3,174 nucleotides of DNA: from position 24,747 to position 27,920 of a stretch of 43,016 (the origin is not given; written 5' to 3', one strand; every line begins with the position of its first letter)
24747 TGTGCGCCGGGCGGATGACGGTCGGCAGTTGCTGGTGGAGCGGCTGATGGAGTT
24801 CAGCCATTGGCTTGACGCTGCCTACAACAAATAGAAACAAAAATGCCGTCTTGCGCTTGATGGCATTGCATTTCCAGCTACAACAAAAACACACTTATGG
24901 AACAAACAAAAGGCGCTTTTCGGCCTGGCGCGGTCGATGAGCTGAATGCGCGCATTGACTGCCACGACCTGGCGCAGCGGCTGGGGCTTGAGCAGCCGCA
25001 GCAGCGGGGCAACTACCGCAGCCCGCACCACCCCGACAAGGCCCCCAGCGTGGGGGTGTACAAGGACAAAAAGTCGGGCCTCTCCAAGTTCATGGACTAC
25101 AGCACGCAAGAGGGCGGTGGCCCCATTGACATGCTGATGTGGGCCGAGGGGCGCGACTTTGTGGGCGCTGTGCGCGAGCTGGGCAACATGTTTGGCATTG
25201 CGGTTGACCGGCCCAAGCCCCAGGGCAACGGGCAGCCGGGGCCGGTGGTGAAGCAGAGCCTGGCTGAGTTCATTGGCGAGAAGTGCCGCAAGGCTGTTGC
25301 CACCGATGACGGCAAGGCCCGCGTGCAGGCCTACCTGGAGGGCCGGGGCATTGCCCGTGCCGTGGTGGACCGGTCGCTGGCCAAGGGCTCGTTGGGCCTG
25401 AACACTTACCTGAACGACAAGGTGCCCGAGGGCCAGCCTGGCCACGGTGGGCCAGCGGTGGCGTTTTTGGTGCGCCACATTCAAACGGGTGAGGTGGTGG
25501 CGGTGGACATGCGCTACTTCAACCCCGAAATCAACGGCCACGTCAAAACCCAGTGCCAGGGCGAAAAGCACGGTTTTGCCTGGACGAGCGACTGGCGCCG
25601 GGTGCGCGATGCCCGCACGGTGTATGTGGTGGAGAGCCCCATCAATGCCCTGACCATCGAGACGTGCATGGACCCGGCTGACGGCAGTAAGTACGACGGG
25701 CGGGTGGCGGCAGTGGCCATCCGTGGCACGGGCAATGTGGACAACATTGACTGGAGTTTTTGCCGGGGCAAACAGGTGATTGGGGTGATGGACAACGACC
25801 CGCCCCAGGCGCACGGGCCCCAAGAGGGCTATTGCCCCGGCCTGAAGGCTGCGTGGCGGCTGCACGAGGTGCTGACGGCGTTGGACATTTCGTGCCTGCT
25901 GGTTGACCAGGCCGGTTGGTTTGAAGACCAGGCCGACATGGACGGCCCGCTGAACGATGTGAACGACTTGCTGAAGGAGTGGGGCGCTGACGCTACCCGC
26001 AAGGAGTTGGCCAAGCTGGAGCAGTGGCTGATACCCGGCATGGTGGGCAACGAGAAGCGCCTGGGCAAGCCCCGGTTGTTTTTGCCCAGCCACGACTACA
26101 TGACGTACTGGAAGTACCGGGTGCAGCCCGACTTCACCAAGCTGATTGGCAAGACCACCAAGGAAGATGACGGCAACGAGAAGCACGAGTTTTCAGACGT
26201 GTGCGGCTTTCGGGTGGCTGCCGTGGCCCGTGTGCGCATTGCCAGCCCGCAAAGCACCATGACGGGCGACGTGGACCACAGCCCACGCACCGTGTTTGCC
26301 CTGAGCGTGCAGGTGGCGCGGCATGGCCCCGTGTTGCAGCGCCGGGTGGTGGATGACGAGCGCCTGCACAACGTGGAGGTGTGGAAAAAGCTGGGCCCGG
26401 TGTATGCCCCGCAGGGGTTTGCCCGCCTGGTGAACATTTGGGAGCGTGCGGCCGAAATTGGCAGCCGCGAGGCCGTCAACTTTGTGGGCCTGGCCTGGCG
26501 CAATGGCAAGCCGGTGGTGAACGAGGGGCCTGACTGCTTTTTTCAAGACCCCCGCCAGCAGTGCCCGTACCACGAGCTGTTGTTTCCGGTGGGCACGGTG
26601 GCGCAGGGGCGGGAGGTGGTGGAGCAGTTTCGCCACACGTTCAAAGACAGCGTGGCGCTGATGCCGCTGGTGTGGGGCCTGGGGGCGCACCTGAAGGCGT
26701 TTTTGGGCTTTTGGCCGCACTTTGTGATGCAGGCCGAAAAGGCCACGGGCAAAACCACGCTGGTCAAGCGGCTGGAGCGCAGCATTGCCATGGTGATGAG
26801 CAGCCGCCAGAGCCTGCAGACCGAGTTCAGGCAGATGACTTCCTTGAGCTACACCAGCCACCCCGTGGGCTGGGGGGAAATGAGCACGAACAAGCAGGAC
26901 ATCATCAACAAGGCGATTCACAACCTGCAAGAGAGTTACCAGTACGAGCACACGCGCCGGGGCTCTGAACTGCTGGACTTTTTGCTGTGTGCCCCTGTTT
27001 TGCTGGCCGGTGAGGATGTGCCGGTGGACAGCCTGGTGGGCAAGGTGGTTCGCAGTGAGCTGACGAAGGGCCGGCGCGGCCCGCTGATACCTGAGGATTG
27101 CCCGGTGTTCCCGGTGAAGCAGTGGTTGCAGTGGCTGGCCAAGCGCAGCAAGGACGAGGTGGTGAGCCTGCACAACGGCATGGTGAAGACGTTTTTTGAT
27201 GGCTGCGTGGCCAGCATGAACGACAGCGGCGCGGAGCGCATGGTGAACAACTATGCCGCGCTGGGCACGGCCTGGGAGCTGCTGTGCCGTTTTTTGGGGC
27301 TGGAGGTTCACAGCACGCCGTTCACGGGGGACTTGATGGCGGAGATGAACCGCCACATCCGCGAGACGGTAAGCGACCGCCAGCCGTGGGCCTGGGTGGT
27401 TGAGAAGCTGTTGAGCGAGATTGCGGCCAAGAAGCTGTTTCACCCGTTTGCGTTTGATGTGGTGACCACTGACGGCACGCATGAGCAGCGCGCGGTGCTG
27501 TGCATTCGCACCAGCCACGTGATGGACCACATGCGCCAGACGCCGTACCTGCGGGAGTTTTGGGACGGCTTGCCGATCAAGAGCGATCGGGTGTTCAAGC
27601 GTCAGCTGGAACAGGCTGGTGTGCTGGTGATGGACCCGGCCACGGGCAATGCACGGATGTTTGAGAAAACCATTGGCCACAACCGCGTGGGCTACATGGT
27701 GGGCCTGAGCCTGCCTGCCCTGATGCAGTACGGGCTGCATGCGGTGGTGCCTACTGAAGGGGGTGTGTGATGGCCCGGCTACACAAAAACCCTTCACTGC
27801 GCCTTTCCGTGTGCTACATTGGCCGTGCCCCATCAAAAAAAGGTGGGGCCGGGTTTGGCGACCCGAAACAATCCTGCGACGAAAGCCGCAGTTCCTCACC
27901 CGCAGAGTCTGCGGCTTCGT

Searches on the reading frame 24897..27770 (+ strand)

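Call 77: search_protein_families(library=phrogs, proteins=[window:24897-27770:+], max_evalue=0.001)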
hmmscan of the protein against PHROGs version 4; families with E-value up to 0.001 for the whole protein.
window:24897-27770:+ (957 aa): 4 families
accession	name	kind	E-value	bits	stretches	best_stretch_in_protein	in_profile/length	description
phrog_5629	-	DNA, RNA and nucleotide metabolism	0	1121.5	1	12-951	3-916/930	DNA primase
phrog_47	-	DNA, RNA and nucleotide metabolism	2.8e-10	40.4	1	19-305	28-288/947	DNA primase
phrog_6444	-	DNA, RNA and nucleotide metabolism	1.1e-06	28.8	1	12-157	9-153/577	DNA primase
phrog_26824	-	unknown function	0.00087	18.5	0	20-96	8-84/868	-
